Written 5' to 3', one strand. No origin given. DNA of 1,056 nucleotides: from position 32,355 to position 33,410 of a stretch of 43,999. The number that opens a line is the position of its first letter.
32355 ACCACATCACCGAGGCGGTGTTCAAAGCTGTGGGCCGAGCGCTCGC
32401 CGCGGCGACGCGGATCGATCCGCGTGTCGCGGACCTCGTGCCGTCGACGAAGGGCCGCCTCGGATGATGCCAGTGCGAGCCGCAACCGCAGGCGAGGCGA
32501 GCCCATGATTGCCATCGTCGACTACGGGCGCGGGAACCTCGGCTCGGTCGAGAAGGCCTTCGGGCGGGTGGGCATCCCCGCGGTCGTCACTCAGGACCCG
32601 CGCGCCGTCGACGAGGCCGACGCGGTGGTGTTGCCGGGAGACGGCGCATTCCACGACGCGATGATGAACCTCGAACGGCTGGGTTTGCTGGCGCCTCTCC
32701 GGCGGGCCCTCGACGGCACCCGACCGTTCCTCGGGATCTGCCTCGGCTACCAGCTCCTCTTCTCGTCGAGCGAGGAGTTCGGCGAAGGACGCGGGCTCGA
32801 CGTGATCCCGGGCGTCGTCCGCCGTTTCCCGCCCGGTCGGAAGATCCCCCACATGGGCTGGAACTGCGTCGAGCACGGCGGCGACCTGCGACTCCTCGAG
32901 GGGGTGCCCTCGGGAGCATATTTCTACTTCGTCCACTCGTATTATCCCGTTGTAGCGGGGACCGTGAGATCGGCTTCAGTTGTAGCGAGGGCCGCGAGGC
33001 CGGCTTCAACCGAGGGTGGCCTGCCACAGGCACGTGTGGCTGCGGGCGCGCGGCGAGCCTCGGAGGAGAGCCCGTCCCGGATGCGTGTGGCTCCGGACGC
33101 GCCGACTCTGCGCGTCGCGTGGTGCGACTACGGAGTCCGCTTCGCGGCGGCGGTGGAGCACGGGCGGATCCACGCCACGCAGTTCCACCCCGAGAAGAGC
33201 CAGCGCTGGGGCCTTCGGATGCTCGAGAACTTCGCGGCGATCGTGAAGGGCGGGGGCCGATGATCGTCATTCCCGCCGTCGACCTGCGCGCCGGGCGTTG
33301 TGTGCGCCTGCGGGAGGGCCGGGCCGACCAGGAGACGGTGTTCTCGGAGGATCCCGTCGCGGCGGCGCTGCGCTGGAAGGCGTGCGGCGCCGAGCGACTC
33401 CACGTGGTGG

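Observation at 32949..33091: A repeat element sits in frame inside hisH and adds about 46 codons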

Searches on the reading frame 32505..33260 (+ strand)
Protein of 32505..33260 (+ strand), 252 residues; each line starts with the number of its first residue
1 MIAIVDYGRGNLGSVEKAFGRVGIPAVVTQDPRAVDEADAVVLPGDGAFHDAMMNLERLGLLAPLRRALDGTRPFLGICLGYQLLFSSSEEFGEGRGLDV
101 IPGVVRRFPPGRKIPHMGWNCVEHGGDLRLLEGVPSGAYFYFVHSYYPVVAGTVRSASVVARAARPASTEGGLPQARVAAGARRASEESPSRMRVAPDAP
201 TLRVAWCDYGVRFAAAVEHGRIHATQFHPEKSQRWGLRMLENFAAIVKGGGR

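Call 9: find_homologous_proteins(query=window:32505-33260:+)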
Query window:32505-33260:+ (252 aa): 8000 proteins with E <= 0.001 among 8000 candidates; the best 120 are listed.
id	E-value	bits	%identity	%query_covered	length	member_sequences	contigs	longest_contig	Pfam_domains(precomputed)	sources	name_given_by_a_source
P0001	7.9e-164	562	99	100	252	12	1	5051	PF00117.35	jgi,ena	-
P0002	1.4e-121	423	78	100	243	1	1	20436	PF00117.35,PF07685.21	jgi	jgi:glutamine amidotransferase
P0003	1.2e-120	420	78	100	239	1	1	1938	PF00117.35,PF07685.21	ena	-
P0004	3.5e-120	419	80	98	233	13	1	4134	PF00117.35,PF07685.21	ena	-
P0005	6.8e-120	418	77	99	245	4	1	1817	PF00117.35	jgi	-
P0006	9.2e-120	417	76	99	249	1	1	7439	PF00117.35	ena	-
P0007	9.3e-120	417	77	99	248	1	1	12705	PF00117.35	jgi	jgi:glutamine amidotransferase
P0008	3.0e-119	415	75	99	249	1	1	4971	PF00117.35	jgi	-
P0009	3.9e-119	415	75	99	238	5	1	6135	PF00117.35,PF07685.21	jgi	jgi:imidazole glycerol-phosphate synthase subunit HisH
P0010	5.5e-119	415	76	99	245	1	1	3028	PF00117.35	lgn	-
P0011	5.9e-119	414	76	99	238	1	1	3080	PF00117.35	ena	-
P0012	6.8e-119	414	76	99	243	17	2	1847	PF00117.35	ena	-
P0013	8.2e-119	414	76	99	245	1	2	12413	PF00117.35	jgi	-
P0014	1.4e-118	413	75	99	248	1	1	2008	PF00117.35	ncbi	-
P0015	1.5e-118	413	77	100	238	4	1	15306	PF00117.35,PF07685.21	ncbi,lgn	-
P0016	1.6e-118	413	76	100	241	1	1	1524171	PF00117.35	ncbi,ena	-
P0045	1.4e-116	407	73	99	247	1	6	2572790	PF00117.35,PF07685.21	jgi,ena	jgi:imidazole glycerol-phosphate synthase subunit HisH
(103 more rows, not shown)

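Call 13: find_encoding_contigs(protein=P0045, flank=10000, max_places=2)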
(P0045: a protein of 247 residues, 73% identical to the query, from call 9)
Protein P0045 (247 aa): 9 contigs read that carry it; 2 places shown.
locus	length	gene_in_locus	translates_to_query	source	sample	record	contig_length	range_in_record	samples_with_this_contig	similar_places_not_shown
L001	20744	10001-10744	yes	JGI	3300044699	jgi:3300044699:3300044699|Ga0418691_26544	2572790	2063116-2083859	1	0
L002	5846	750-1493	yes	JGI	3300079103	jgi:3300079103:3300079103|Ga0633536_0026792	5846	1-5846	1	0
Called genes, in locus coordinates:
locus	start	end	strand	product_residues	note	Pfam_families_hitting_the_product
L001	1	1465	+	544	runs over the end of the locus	PF02559:CarD_TRCF_RID, PF00270:DEAD, PF04851:ResIII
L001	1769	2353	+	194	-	PF03461:TRCF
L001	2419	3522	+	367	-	PF13624:SurA_N_3, PF09312:SurA_N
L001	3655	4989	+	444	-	PF07498:Rho_N, PF07497:Rho_RNA_bind, PF00006:ATP-synt_ab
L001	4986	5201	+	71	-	PF01197:Ribosomal_L31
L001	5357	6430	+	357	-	PF03462:PCRF, PF00472:RF-1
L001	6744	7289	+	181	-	PF05175:MTS, PF06325:PrmA, PF01170:UPF0020 (faint), PF08241:Methyltransf_11 (weak), PF08242:Methyltransf_12 (weak), PF13649:Methyltransf_25, PF13847:Methyltransf_31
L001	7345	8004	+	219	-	PF01634:HisG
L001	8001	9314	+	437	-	PF00815:Histidinol_dh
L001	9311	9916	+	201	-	PF00475:IGPD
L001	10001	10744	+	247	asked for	PF00117:GATase, PF07685:GATase_3 (weak)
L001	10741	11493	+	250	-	PF00977:His_biosynth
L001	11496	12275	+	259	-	PF00977:His_biosynth, PF02581:TMP-TENI (faint)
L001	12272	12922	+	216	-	PF01502:PRA-CH, PF01503:PRA-PH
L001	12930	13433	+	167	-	-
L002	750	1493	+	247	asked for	PF00117:GATase, PF07685:GATase_3 (weak)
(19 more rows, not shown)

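Call 14: find_encoding_contigs(protein=P0016, flank=10000, max_places=2)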
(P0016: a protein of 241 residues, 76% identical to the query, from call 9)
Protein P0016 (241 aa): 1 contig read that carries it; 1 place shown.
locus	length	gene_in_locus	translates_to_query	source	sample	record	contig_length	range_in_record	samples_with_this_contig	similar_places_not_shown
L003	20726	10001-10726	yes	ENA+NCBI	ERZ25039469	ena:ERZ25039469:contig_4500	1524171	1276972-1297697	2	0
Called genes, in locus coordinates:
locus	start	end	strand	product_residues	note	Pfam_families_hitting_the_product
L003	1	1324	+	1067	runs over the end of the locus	PF17757:UvrB_inter, PF02559:CarD_TRCF_RID, PF00270:DEAD, PF04851:ResIII, PF00271:Helicase_C, PF22590:Cas3-like_C_2 (faint), PF03461:TRCF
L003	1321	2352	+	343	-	PF13624:SurA_N_3, PF09312:SurA_N, PF13623:SurA_N_2 (weak), PF13145:Rotamase_2 (weak), PF13616:Rotamase_3, PF00639:Rotamase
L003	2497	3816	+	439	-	PF07498:Rho_N, PF07497:Rho_RNA_bind, PF00006:ATP-synt_ab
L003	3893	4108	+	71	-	PF01197:Ribosomal_L31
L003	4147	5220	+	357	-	PF03462:PCRF, PF00472:RF-1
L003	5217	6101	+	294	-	PF17827:PrmC_N, PF05175:MTS, PF13847:Methyltransf_31, PF24675:NpmA (weak), PF08241:Methyltransf_11 (faint), PF13649:Methyltransf_25 (weak)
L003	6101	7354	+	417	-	PF00275:EPSP_synthase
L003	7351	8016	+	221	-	PF01634:HisG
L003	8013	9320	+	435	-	PF00815:Histidinol_dh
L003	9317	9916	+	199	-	PF00475:IGPD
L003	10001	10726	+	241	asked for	PF00117:GATase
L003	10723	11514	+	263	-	PF00977:His_biosynth, PF03060:NMO (weak)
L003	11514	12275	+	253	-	PF00977:His_biosynth, PF03060:NMO (faint)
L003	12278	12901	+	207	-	PF01502:PRA-CH, PF01503:PRA-PH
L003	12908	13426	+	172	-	-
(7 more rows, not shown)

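Call 38: search_solved_structures(query=window:32505-33260:+, show_alignments=2)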
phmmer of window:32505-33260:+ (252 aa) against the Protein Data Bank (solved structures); distinct sequences matched with E-value up to 0.001: 9.
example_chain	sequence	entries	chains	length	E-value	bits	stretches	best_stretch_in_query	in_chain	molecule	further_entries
1ka9_H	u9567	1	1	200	8.3e-38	133.8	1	4-148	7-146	imidazole glycerol phosphate synthase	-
4gud_A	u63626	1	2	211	8.2e-35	124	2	2-148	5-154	Imidazole glycerol phosphate synthase subunit HisH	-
1jvn_A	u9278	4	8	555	1e-23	87.6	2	2-150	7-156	BIFUNCTIONAL HISTIDINE BIOSYNTHESIS PROTEIN HISHF | Imidazole glycerol phosphate synthase hisHF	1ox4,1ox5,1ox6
1gpw_B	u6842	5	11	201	3.7e-22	82.5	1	4-149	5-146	AMIDOTRANSFERASE HISH | IMIDAZOLE GLYCEROL PHOSPHATE SYNTHASE SUBUNIT HISH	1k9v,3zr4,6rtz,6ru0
1kxj_A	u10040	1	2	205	3.8e-22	82.5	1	4-149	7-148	Amidotransferase hisH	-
7ac8_B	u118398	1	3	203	7.3e-21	78.2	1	4-149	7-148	Imidazole glycerol phosphate synthase subunit HisH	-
6ymu_B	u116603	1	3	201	9.4e-21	77.9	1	4-149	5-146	Imidazole glycerol phosphate synthase subunit HisH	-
2wjz_B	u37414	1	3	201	4.1e-20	75.8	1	4-149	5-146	IMIDAZOLE GLYCEROL PHOSPHATE SYNTHASE SUBUNIT HISH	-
1q7r_A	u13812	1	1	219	0.00069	22.6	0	17-88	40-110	predicted amidotransferase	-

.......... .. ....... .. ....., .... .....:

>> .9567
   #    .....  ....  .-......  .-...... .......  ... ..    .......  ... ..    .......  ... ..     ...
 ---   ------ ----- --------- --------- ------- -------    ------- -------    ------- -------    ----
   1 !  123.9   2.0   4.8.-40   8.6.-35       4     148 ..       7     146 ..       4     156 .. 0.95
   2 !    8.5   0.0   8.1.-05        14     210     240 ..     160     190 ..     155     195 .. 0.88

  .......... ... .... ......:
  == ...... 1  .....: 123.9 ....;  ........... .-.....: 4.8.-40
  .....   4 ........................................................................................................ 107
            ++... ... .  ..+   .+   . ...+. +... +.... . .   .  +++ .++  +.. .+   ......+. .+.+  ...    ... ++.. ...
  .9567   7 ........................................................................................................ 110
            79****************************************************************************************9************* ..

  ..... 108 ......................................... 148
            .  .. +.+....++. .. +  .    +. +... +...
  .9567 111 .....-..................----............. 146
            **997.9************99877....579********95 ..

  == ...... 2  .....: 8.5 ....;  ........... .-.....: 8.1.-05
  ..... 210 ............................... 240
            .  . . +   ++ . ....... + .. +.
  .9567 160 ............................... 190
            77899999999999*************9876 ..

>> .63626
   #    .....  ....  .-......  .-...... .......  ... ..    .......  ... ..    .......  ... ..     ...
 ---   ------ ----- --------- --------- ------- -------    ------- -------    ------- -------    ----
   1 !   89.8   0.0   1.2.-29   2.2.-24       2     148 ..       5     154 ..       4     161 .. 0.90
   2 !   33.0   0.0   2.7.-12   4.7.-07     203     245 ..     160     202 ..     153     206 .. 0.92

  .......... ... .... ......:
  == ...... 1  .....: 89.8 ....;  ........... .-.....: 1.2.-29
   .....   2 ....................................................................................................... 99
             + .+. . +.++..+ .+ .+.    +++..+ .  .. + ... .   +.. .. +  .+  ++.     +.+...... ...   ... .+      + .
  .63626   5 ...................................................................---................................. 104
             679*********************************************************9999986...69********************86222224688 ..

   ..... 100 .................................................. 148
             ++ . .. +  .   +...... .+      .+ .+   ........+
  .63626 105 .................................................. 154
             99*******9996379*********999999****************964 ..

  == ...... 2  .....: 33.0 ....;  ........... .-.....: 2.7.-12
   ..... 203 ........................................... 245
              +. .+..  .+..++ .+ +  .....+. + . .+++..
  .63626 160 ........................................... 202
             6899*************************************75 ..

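Call 45: predict_structure(alignment_id=A2)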
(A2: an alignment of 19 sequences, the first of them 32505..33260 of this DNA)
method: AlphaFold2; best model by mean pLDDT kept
length: 252 residues; sequences in the alignment: 19
mean_pLDDT: 44.9   pTM: 0.47
mean pLDDT of the five models: 44.9, 43.2, 42.7, 42.2, 32.0
residues with pLDDT >= 90: 5; 70-90: 41; 50-70: 48; < 50: 158
segments of 3 or more residues with pLDDT < 50: 79-233, 250-252
pLDDT, mean of each block of 10 residues (from residue 1): 80 70 82 88 63 75 73 58 35 27 25 30 32 42 30 25 24 24 26 29 23 24 30 53 57 33
secondary structure, 60 per line:
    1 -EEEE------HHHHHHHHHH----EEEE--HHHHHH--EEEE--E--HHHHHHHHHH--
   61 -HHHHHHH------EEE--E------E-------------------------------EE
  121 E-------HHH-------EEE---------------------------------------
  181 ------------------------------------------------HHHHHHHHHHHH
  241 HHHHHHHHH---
elements in order: E2-5 H12-21 E26-29 H32-37 E40-43 H49-58 H62-68 E75-77 E119-121 E139-141 H229-249

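Call 48: search_protein_representatives(protein=window:32505-33260:+)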
Query: 252 residues. Proteins with E-value up to 0.001 (for the whole library): 17961; up to 1e-10: 10279; up to 1e-30: 1273. The best 150 are listed.
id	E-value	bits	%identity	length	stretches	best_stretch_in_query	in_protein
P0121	7.3e-101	353.5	72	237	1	1-250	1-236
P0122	3.3e-86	305.5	79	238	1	1-183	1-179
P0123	1.4e-84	300.2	75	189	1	53-251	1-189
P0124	4.7e-83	295.2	74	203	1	1-197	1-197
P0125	1.3e-70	254.4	87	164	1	1-130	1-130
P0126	7.7e-61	222.4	76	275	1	1-135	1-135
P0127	9.5e-61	222.1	81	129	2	78-149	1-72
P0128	3.9e-60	220.1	73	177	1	1-140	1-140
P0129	4.5e-60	219.9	75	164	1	1-133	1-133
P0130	1.6e-53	198.4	77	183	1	38-149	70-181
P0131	2.4e-53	197.9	54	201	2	1-150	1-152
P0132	2.5e-53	197.8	56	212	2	1-150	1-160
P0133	4.7e-52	193.6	57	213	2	2-150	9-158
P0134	6.4e-52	193.2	55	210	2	1-147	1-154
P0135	6.5e-52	193.1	83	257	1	1-106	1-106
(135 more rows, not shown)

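Call 68: search_protein_families(library=ncbifam, proteins=[window:32505-33260:+])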
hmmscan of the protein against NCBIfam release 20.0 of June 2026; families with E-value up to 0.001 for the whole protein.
window:32505-33260:+ (252 aa): 8 families
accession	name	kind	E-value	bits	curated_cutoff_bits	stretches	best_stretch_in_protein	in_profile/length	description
TIGR01855.1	IMP_synth_hisH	equivalog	1.1e-60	204.9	105.4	2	2-150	1-149/198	imidazole glycerol phosphate synthase subunit HisH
NF010608.0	PRK14004.1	equivalog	2.8e-45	154.6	216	2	1-152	1-161/210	imidazole glycerol phosphate synthase subunit HisH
NF001975.0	PRK00758.1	equivalog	8.2e-07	28.8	198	0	3-86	5-82/185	GMP synthase subunit A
NF001989.1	PRK00784.1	equivalog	3.2e-06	26.1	273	1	27-87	276-336/480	cobyric acid synthase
TIGR03800.1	PLP_synth_Pdx2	equivalog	5e-06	26.5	105.55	1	17-113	16-110/184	pyridoxal 5'-phosphate synthase glutaminase subunit PdxT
NF006562.0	PRK09065.1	equivalog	1.8e-05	24.4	205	0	29-145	48-151/242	glutamine amidotransferase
TIGR00888.1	guaA_Nterm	equivalog_domain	0.00017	21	172.15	0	217-246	153-184/188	glutamine-hydrolyzing GMP synthase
NF005849.0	PRK07765.1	equivalog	0.0008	18.7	308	0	204-244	148-189/219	aminodeoxychorismate/anthranilate synthase component II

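Call 72: find_encoding_contigs(protein=window:32505-33260:+, flank=2000, max_places=4)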
Protein window:32505-33260:+ (252 aa): 5 contigs read that carry it; 4 places shown.
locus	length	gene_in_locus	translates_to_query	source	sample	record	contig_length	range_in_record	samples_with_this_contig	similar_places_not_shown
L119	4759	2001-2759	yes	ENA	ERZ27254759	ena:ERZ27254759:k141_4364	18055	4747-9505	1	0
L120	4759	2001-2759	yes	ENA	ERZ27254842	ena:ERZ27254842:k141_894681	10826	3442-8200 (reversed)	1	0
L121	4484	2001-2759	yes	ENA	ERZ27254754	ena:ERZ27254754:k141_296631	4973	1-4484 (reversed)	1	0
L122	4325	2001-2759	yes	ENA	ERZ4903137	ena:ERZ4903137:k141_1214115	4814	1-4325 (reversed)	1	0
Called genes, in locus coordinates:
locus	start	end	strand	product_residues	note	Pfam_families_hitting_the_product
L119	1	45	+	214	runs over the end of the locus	PF01634:HisG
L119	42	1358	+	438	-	PF00815:Histidinol_dh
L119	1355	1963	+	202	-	PF00475:IGPD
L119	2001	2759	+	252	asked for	PF00117:GATase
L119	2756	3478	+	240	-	PF00977:His_biosynth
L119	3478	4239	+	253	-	PF00977:His_biosynth, PF02581:TMP-TENI (faint)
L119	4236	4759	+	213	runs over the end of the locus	PF01502:PRA-CH, PF01503:PRA-PH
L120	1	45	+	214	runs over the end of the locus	PF01634:HisG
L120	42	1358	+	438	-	PF00815:Histidinol_dh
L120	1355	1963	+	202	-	PF00475:IGPD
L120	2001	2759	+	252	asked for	PF00117:GATase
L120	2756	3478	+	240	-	PF00977:His_biosynth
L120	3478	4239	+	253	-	PF00977:His_biosynth, PF02581:TMP-TENI (faint)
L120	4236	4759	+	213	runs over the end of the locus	PF01502:PRA-CH, PF01503:PRA-PH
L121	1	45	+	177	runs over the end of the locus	?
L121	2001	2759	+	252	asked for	PF00117:GATase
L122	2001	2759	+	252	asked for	PF00117:GATase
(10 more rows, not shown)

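Call 74: predict_structure(alignment_id=A9)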
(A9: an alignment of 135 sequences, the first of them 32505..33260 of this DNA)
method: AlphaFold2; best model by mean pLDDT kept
length: 252 residues; sequences in the alignment: 135
mean_pLDDT: 87.6   pTM: 0.82
mean pLDDT of the five models: 87.6, 87.4, 87.1, 86.7, 86.3
residues with pLDDT >= 90: 197; 70-90: 9; 50-70: 17; < 50: 29
segments of 3 or more residues with pLDDT < 50: 158-174, 179-185
pLDDT, mean of each block of 10 residues (from residue 1): 95 97 98 98 96 98 98 97 98 97 97 96 95 98 98 60 42 44 48 63 96 97 98 98 95 49
secondary structure, 60 per line:
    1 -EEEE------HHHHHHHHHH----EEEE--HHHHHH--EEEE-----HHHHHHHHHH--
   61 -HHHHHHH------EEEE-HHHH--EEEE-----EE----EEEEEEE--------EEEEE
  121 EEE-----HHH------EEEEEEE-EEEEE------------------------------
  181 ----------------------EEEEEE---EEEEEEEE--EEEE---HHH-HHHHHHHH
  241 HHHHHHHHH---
elements in order: E2-5 H12-21 E26-29 H32-37 E40-43 H49-58 H62-68 E75-78 H80-83 E86-89 E101-107 E116-123 E138-144 E146-150 E203-208 E212-219 E222-225 H233-249
